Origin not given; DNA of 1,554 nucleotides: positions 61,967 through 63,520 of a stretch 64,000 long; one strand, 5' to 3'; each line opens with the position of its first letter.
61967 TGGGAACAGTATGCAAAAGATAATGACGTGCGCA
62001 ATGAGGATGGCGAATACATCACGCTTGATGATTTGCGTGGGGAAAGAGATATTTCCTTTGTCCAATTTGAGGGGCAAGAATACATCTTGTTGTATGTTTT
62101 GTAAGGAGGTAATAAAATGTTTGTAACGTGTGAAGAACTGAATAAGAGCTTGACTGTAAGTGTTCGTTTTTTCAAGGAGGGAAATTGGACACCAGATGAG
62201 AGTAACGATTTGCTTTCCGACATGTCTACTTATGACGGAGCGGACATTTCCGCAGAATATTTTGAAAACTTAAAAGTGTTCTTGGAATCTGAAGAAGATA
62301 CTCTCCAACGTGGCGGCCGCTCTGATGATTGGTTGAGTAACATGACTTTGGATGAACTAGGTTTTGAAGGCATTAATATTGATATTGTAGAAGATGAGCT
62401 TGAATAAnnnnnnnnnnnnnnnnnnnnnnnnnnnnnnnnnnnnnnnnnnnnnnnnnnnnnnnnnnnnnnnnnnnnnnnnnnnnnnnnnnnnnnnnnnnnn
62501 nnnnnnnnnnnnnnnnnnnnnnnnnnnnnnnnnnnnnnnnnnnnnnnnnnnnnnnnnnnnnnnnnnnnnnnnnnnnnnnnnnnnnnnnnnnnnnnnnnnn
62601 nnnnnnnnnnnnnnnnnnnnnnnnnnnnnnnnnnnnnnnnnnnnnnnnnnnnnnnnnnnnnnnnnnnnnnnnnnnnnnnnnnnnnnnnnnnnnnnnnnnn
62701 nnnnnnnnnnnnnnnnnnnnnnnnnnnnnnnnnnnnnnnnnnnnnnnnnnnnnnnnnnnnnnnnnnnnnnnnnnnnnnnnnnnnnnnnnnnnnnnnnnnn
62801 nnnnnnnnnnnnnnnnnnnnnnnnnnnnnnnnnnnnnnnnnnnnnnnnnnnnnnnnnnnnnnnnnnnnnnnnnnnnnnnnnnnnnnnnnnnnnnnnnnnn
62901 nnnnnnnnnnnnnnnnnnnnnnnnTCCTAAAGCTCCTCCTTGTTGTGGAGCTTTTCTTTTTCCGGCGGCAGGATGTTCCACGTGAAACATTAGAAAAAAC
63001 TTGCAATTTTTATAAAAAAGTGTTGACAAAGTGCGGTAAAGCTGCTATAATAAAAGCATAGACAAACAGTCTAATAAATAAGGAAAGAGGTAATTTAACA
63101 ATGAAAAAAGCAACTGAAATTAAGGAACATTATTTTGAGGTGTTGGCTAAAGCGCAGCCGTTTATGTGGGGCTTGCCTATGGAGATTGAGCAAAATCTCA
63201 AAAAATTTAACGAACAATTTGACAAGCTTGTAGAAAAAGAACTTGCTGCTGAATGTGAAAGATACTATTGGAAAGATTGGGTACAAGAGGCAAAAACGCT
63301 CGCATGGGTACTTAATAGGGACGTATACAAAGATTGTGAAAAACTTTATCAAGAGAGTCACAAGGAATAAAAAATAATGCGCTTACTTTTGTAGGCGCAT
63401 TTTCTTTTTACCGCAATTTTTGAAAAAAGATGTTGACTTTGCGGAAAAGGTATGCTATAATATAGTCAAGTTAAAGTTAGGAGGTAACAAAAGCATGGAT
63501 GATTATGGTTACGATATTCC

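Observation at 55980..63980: Array of ~17 near-identical promoter-RBS-small-gene cassettes (host-takeover-like early region)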

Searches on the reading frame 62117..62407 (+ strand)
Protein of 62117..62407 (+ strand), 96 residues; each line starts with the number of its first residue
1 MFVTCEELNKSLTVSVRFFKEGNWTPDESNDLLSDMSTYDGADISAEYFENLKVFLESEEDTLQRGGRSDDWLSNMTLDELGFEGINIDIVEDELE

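Call 11: search_protein_families(library=pfam, proteins=[window:62117-62407:+], max_evalue=0.1)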
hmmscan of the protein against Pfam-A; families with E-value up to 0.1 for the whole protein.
window:62117-62407:+ (96 aa): 0 families

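Call 15: search_protein_families(library=phrogs, proteins=[window:62117-62407:+], max_evalue=0.01)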
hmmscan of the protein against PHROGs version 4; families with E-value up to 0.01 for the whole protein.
window:62117-62407:+ (96 aa): 0 families

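Call 43: search_solved_structures(query=window:62117-62407:+, max_evalue=10)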
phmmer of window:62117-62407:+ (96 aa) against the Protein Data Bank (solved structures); distinct sequences matched with E-value up to 10: 15.
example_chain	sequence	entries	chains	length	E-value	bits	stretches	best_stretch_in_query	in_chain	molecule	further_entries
6r5a_A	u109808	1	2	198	0.41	14.2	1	7-59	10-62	Pro-Pro endopeptidase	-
6r56_A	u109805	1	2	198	0.42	14.2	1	7-59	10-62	Pro-Pro endopeptidase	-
6r54_A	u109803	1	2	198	0.43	14.1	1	7-59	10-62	Pro-Pro endopeptidase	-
6r5c_A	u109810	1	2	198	0.43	14.1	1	7-59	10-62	Pro-Pro endopeptidase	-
5n12_A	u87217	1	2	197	0.45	14.1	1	7-59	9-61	Pro-Pro endopeptidase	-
5a0p_A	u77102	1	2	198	0.45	14.1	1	7-59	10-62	ZINC METALLOPROTEASE ZMP1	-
6r57_A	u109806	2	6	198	0.45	14.1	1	7-59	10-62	Pro-Pro endopeptidase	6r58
6r52_A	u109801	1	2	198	0.45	14.1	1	7-59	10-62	Pro-Pro endopeptidase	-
6r55_A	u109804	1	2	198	0.45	14.1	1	7-59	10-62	Pro-Pro endopeptidase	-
6r53_A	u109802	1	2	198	0.46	14.1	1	7-59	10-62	Pro-Pro endopeptidase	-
6r59_A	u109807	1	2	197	0.47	14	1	7-59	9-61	Pro-Pro endopeptidase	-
5a0x_A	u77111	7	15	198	0.47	14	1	7-59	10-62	ZINC METALLOPROTEASE ZMP1 | Pro-Pro endopeptidase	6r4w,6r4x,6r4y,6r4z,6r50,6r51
5a0r_A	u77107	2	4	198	0.47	14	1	7-59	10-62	ZINC METALLOPROTEASE ZMP1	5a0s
6r5b_A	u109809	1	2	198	0.49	13.9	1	7-59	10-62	Pro-Pro endopeptidase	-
2n6j_A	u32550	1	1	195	0.51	13.9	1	7-59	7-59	Zinc metalloprotease Zmp1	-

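Call 45: find_homologous_proteins(query=window:62117-62407:+, max_evalue=0.001)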
Query window:62117-62407:+ (96 aa): 64 proteins with E <= 0.001 among 65 candidates.
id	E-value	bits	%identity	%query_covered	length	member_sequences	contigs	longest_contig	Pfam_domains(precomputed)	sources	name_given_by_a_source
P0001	4.4e-52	192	94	100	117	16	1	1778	-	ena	-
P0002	2.8e-50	186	91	100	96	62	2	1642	-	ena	-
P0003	2.9e-50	186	91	100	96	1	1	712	-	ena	-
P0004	3.8e-50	186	91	100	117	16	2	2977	-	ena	-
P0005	1.1e-49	184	90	100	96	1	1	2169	-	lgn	-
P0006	5.2e-49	182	89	100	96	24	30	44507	-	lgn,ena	-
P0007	4.6e-48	179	90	96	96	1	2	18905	-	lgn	-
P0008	6.7e-48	178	90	96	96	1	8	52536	-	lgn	-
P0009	7.2e-48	178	88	100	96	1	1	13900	-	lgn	-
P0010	7.7e-48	178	90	96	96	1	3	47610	-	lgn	-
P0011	8.9e-48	178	88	100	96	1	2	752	-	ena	-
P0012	2.2e-47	177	90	100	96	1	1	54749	-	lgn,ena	-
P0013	1.0e-46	175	89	96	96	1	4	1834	-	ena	-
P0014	1.8e-46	174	86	100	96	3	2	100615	-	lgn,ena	-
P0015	2.0e-46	174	88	96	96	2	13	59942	-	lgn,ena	-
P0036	6.2e-42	159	79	100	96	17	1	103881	-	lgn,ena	-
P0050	5.3e-37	144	70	100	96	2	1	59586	-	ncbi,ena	-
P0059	1.3e-33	133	69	100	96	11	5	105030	-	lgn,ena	-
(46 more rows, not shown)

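Call 46: find_encoding_contigs(protein=P0050, flank=10000, max_places=2)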
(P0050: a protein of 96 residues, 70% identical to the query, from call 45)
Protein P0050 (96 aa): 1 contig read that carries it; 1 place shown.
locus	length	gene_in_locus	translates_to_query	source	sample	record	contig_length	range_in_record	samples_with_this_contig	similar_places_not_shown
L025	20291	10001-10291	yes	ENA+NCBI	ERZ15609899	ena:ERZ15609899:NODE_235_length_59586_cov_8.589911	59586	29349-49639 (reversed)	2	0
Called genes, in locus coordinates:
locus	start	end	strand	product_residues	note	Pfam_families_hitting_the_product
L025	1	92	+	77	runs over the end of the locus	-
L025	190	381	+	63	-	-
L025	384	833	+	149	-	PF25223:DUF7841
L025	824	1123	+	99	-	-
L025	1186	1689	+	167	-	-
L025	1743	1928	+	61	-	-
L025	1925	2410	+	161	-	PF00149:Metallophos (weak), PF12850:Metallophos_2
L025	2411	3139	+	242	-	-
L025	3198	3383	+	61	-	-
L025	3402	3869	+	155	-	-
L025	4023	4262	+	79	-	-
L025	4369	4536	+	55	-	-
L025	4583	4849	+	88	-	-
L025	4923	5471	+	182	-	-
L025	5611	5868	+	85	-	-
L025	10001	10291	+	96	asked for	-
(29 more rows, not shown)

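Call 47: find_encoding_contigs(protein=P0059, flank=10000, max_places=2)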
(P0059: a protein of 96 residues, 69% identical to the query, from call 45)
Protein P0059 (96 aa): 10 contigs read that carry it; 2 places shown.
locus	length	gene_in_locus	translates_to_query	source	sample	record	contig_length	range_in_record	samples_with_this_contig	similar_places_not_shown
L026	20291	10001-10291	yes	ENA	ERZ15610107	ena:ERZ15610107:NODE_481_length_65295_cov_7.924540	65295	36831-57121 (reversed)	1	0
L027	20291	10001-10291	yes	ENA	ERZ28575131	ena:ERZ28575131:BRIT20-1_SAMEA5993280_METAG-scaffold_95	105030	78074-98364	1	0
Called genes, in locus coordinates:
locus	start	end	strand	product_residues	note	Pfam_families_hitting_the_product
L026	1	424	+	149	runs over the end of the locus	PF25223:DUF7841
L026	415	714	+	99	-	-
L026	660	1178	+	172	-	-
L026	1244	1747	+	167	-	-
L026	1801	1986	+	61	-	-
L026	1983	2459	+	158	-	PF00149:Metallophos, PF12850:Metallophos_2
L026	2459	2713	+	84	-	-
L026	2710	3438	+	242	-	PF00149:Metallophos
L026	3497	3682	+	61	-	-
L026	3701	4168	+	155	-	-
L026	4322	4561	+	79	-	-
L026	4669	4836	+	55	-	-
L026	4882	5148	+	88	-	-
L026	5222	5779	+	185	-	-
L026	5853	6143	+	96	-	-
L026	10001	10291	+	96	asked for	-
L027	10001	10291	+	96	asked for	-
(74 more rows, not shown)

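Call 48: find_encoding_contigs(protein=P0006, flank=10000, max_places=4)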
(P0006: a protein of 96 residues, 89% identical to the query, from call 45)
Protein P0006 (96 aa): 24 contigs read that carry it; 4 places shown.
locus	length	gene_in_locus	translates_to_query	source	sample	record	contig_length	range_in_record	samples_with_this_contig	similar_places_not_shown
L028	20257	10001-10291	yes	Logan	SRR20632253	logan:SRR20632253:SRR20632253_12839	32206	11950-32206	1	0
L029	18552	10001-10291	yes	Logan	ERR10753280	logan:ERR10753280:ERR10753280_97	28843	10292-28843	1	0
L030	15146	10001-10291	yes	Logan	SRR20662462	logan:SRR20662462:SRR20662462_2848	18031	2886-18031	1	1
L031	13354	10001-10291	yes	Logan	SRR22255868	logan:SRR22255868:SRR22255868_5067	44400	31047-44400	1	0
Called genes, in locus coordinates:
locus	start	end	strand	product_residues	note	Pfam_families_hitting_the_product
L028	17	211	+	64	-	-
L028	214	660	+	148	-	PF25223:DUF7841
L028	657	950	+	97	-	-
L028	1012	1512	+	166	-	-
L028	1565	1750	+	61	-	-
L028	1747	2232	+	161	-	PF00149:Metallophos, PF12850:Metallophos_2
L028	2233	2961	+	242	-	-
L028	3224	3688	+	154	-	-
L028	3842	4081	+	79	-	-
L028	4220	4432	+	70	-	-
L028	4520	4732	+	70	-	-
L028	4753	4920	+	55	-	-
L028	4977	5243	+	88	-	-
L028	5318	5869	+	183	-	-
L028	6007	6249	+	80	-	-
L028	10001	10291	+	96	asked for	-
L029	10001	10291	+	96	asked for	-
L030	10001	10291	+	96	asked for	-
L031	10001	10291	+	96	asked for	-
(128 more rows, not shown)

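Call 49: find_encoding_contigs(protein=P0036, flank=10000, max_places=1)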
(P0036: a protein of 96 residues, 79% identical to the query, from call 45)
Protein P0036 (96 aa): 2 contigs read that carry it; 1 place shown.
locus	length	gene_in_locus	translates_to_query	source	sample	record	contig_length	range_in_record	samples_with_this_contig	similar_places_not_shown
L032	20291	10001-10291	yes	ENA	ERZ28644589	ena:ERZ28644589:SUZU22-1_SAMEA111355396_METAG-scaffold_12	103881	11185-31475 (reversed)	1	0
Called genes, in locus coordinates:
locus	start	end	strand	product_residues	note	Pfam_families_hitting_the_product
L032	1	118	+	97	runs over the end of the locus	-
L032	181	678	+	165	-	-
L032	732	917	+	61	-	-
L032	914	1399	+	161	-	PF00149:Metallophos, PF12850:Metallophos_2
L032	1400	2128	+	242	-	-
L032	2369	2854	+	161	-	-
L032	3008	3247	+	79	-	-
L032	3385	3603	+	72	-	-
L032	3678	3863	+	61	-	-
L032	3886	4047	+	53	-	-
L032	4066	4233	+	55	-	-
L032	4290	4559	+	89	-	-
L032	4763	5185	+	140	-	-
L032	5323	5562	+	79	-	-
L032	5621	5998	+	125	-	-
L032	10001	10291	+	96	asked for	-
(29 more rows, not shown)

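Call 50: find_encoding_contigs(protein=P0014, flank=10000, max_places=1)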
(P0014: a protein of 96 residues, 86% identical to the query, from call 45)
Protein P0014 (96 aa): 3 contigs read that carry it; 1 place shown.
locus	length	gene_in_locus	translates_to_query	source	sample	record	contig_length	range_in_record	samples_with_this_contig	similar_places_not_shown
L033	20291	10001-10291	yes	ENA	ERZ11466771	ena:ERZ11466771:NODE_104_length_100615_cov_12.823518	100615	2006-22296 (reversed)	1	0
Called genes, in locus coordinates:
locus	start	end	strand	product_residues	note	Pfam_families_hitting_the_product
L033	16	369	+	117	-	-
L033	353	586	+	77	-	-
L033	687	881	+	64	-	-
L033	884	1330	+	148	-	PF25223:DUF7841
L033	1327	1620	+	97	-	-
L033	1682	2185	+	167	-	-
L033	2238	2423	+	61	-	-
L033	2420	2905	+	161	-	PF00149:Metallophos, PF12850:Metallophos_2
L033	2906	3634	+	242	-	-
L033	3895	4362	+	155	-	-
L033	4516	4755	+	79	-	-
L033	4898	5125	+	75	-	-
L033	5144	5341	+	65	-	-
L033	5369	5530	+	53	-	-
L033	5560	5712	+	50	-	-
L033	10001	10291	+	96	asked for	-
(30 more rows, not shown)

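Call 65: predict_structure(alignment_id=A2)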
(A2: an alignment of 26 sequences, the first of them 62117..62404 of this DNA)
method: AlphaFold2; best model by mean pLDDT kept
length: 96 residues; sequences in the alignment: 26
mean_pLDDT: 62.8   pTM: 0.45
mean pLDDT of the five models: 62.8, 54.2, 52.8, 48.4, 42.3
residues with pLDDT >= 90: 0; 70-90: 25; 50-70: 52; < 50: 19
segments of 3 or more residues with pLDDT < 50: 25-38
pLDDT, mean of each block of 10 residues (from residue 1): 58 66 49 48 61 73 71 67 70 67
secondary structure, 60 per line:
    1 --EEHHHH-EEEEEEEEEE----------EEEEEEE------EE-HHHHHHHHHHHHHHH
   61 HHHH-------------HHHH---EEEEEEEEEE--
elements in order: H5-8 E10-19 E30-36 H46-64 H78-81 E85-94

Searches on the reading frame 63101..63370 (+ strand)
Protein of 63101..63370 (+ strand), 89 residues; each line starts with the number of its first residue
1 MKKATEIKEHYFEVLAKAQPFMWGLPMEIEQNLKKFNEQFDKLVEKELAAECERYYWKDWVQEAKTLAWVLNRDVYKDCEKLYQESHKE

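Call 28: search_protein_families(library=pfam, proteins=[window:63101-63370:+], max_evalue=0.05)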
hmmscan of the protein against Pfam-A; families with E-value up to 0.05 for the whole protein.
window:63101-63370:+ (89 aa): 1 family
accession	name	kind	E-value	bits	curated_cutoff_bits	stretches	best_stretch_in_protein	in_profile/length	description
PF19176.5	DUF5858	-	0.047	14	27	0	26-45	20-39/61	Family of unknown function (DUF5858)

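Call 29: search_protein_families(library=phrogs, proteins=[window:63101-63370:+], max_evalue=0.05)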
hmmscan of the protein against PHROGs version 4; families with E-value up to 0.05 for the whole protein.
window:63101-63370:+ (89 aa): 0 families
